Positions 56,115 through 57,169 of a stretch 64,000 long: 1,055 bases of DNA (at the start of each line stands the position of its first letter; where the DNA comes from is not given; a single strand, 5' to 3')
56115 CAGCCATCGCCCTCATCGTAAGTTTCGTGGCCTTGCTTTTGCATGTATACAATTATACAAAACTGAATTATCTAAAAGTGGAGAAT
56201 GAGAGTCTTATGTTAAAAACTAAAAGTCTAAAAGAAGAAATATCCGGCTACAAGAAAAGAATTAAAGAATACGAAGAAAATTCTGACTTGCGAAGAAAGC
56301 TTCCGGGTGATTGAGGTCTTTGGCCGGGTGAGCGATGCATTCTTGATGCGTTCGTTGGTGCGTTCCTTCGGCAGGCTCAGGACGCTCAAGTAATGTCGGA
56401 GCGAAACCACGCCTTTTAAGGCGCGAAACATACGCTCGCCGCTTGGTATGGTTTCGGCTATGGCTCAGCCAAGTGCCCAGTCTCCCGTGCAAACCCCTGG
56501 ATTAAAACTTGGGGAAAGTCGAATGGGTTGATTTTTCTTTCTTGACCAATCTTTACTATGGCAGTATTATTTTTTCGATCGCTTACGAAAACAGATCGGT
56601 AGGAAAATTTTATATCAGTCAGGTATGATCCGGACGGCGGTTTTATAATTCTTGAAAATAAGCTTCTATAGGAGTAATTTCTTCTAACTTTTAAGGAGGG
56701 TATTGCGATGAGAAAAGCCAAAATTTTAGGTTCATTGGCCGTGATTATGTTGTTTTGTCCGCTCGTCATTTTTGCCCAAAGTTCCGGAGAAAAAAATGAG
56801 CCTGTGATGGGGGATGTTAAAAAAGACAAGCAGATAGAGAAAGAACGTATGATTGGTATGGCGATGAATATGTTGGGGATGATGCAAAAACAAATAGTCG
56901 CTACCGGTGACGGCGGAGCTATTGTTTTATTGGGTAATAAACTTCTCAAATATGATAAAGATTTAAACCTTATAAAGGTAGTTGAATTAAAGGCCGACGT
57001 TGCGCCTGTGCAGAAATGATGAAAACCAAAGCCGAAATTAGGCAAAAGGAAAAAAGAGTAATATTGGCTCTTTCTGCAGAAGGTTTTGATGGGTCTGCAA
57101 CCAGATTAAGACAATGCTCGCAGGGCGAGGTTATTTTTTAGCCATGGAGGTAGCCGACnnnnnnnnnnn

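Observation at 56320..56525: GC-rich ORF-free island embedded in the AT-rich small-protein region: candidate ncRNA or gene remnant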

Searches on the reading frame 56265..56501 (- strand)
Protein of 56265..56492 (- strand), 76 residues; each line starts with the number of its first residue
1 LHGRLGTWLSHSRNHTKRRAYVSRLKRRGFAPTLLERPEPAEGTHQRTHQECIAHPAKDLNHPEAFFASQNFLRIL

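Call 41: search_protein_families(library=pfam, proteins=[window:56282-56464:-, window:56280-56501:-], max_evalue=5)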
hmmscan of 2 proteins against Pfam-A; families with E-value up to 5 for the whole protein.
seq(61 aa): 0 families

seq(74 aa): 0 families

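Call 42: search_protein_families(library=ncbifam, proteins=[window:56282-56464:-, window:56280-56501:-], max_evalue=5)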
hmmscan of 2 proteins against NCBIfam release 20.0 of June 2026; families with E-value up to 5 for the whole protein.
seq(61 aa): 0 families

seq(74 aa): 0 families

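Call 78: search_protein_representatives(protein=window:56265-56492:-)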
Query: 76 residues. Proteins with E-value up to 0.001 (for the whole library): 3; up to 1e-10: 0; up to 1e-30: 0. The best 3 are listed.
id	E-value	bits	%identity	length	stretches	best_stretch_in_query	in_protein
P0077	1.9e-10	56.8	40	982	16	3-30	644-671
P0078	2.8e-09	53.1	43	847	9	9-32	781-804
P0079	4.8e-05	39.7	44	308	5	8-31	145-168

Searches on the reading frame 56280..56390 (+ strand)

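Call 41: search_protein_families(library=pfam, proteins=[window:56280-56390:+], max_evalue=5)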
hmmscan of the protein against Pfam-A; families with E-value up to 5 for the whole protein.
seq(37 aa): 0 families

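Call 42: search_protein_families(library=ncbifam, proteins=[window:56280-56390:+], max_evalue=5)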
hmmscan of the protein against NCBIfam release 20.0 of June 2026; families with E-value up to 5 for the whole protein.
seq(37 aa): 1 family
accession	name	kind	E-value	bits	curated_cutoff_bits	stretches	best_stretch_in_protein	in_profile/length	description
NF045486.1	tet_MFS_30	exception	0.16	11.2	730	1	7-36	249-278/392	tetracycline efflux MFS transporter Tet(30)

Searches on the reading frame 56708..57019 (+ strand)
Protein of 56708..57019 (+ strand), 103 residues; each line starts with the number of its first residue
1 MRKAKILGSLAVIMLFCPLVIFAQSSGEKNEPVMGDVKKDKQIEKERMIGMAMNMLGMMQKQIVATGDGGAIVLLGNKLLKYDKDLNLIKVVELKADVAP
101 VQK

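Call 12: search_protein_families(library=pfam, proteins=[window:56708-57019:+], max_evalue=0.01)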
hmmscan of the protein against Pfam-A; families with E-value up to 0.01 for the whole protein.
window:56708-57019:+ (103 aa): 0 families

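Call 13: find_encoding_contigs(protein=window:56708-57019:+, flank=3000, max_places=6)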
Protein window:56708-57019:+ (103 aa): 2 contigs read that carry it; 1 place shown.
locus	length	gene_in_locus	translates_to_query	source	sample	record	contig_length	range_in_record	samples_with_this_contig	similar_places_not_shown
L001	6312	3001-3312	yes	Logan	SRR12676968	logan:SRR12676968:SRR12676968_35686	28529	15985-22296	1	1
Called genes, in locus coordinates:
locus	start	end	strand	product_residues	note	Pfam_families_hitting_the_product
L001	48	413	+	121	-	PF07238:PilZ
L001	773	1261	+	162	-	-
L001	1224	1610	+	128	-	-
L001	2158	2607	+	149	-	-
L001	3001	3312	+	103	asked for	-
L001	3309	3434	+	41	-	-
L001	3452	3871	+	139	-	-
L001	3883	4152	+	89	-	-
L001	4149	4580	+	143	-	-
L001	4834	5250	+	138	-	-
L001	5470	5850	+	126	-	PF07238:PilZ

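Call 30: find_homologous_proteins(query=A3, max_evalue=0.001)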
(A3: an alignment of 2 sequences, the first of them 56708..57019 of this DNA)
Query A3 (2 sequences) (103 aa, profile of the alignment): 74 proteins with E <= 0.001 among 109 candidates.
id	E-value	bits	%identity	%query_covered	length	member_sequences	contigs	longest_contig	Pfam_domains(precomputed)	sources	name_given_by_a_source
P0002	3.6e-56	205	62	100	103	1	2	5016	-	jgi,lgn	-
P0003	6.3e-56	204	100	100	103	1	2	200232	-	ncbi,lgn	ncbi:MAG: hypothetical protein WCI77_03835 [Candidatus Omnitrophota bacterium]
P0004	1.7e-37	145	63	100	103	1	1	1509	-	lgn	-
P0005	8.0e-34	133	61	95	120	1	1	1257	-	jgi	jgi:hypothetical protein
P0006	1.5e-33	133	62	95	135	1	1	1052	-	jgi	jgi:hypothetical protein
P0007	3.9e-33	131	58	100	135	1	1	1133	-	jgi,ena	-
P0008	5.0e-33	131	55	100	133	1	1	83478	-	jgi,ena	-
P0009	7.4e-33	130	62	95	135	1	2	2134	-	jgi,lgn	jgi:hypothetical protein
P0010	3.1e-32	128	62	95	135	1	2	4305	-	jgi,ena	-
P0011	3.5e-32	128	58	95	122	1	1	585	-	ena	-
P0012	7.7e-32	127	60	95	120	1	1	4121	-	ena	-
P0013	7.7e-32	127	63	95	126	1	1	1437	-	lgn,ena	-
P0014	1.1e-31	127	61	95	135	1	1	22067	-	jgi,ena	-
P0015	2.2e-31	126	59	95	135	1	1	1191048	-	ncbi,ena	-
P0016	2.6e-31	125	57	99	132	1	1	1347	-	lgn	-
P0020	8.8e-31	124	61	93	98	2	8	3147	-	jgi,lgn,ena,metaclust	metaclust:\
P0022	1.5e-30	123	52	100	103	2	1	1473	-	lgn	-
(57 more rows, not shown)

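Call 31: find_encoding_contigs(protein=P0004, flank=3000, max_places=2)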
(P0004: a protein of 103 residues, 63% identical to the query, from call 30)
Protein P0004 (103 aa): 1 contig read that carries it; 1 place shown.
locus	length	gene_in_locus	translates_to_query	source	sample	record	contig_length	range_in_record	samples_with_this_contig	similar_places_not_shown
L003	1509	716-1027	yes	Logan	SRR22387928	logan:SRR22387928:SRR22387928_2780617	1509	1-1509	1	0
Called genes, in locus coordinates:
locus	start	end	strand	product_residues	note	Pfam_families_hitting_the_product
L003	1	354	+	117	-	?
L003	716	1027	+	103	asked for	-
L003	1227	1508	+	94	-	?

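Call 32: find_encoding_contigs(protein=P0022, flank=3000, max_places=2)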
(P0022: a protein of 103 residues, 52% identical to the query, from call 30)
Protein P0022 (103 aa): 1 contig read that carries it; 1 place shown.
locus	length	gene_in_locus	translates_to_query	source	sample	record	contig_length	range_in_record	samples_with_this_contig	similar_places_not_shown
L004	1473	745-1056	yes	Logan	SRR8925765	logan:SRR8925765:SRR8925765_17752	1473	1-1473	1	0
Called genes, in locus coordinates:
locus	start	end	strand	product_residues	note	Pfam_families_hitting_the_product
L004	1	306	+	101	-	?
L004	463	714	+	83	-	-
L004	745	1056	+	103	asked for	-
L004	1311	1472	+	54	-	?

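Call 33: find_encoding_contigs(protein=P0008, flank=4000, max_places=2)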
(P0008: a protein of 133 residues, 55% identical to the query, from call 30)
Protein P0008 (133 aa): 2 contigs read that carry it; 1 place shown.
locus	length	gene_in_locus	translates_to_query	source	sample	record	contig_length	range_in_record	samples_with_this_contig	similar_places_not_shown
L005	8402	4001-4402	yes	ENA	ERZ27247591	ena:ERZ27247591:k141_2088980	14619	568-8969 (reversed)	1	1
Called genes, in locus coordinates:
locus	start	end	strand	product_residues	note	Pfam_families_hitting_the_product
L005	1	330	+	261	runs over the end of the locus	PF25084:LbH_EIF2B (faint), PF25087:GMPPB_C (weak), PF00132:Hexapep, PF13720:Acetyltransf_11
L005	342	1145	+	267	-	PF17930:LpxI_N, PF06230:LpxI_C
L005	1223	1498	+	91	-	PF02922:CBM_48, PF16561:AMPK1_CBM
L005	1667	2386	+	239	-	PF04055:Radical_SAM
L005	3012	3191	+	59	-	-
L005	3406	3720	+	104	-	PF13248:Zn_ribbon_3 (weak)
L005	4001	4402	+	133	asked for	-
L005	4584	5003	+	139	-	PF01951:Archease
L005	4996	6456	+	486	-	PF01139:RtcB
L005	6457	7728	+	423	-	PF02403:Seryl_tRNA_N, PF00587:tRNA-synt_2b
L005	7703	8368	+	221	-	-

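Call 34: find_encoding_contigs(protein=P0015, flank=4000, max_places=2)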
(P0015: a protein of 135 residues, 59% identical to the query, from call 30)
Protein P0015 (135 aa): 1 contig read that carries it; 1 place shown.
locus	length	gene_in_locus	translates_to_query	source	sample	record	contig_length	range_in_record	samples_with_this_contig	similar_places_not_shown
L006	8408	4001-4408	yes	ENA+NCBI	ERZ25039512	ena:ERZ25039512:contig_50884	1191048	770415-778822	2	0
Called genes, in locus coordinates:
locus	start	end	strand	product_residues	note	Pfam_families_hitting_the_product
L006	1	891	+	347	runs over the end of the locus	PF01734:Patatin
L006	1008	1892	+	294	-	PF13676:TIR_2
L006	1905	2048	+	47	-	-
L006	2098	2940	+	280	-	-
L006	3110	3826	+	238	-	PF07676:PD40 (faint), PF26549:Tricorn_N (faint)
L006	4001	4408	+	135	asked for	-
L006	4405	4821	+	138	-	PF01894:YjbQ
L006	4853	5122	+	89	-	PF05899:Cupin_3, PF07883:Cupin_2 (weak)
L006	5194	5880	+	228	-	PF01613:Flavin_Reduct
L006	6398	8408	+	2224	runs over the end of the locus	-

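Call 53: find_encoding_contigs(protein=P0010, flank=2500, max_places=2)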
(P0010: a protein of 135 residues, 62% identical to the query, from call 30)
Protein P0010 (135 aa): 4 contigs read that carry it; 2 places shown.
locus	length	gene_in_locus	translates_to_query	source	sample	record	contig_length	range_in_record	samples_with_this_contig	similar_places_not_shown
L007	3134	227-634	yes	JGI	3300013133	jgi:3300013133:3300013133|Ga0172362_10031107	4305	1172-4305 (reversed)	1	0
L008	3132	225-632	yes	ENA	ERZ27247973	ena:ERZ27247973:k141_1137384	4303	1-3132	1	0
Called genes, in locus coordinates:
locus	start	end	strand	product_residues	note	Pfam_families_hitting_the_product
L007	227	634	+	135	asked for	-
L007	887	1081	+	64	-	-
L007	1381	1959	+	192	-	PF01909:NTP_transf_2, PF18765:Polbeta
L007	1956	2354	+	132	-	-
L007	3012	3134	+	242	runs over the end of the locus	PF24481:CT398_CC, PF02591:Zn_ribbon_9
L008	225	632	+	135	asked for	-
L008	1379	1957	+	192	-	PF01909:NTP_transf_2, PF18765:Polbeta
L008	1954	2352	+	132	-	-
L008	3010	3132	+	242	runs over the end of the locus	PF24481:CT398_CC, PF02591:Zn_ribbon_9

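Call 54: find_encoding_contigs(protein=P0020, flank=2500, max_places=3)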
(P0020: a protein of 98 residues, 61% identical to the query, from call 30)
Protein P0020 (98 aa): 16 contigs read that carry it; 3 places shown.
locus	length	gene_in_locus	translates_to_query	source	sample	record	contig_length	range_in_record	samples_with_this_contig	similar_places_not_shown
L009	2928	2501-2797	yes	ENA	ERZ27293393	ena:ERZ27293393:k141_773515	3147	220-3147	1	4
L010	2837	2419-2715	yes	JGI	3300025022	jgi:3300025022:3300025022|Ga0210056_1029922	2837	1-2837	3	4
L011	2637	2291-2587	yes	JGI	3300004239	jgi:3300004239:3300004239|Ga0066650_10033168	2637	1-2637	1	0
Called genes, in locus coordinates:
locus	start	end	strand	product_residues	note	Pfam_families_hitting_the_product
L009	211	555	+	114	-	PF00773:RNB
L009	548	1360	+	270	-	PF00773:RNB, PF18614:RNase_II_C_S1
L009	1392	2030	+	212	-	PF00702:Hydrolase, PF08282:Hydrolase_3 (faint), PF12710:HAD (weak), PF13419:HAD_2, PF13242:Hydrolase_like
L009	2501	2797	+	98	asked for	-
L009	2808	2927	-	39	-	?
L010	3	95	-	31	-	?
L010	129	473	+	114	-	PF00773:RNB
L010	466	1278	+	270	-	PF00773:RNB, PF18614:RNase_II_C_S1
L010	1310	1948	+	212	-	PF00702:Hydrolase, PF08282:Hydrolase_3 (faint), PF12710:HAD (weak), PF13419:HAD_2, PF13242:Hydrolase_like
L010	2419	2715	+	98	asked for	-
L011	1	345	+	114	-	PF00773:RNB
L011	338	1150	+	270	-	PF00773:RNB, PF18614:RNase_II_C_S1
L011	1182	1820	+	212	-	PF00702:Hydrolase, PF08282:Hydrolase_3 (faint), PF12710:HAD (weak), PF13419:HAD_2, PF13242:Hydrolase_like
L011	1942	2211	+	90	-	-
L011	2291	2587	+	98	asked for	-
